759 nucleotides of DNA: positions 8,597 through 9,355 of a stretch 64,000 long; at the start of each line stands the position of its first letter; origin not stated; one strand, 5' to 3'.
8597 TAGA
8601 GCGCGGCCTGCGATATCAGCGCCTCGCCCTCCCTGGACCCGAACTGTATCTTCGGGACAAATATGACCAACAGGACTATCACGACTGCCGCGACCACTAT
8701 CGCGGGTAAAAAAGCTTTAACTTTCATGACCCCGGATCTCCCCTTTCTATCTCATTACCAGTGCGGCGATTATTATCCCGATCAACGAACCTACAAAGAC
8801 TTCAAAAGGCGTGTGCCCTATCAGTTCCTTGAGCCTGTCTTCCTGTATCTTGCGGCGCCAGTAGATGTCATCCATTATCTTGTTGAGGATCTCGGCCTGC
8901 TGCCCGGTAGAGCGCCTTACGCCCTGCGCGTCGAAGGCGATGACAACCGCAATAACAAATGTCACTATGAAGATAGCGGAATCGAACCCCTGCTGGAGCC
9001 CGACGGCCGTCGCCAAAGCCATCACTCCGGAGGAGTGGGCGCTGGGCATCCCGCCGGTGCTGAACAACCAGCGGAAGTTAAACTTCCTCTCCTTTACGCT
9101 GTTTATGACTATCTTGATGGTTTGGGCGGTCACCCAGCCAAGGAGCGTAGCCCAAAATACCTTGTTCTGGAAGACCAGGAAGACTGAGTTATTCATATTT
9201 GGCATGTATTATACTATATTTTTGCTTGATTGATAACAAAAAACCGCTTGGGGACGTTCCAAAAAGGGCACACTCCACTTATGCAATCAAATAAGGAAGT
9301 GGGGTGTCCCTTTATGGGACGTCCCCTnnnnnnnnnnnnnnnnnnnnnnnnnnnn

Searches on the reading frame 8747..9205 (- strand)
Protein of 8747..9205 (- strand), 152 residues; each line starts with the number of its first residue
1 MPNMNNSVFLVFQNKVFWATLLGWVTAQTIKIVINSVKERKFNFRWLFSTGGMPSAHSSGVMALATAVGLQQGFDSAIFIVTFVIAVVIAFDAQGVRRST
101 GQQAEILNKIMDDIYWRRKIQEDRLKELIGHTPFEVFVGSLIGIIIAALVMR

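Call 76: search_protein_families(library=pfam, proteins=[window:8747-9205:-], max_evalue=0.001)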
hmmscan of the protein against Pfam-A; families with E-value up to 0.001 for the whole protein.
window:8747-9205:- (152 aa): 1 family
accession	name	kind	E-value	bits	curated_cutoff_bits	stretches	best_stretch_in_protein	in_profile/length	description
PF02681.20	DUF212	-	5e-50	169.4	26.5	1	12-146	1-126/126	Divergent PAP2 family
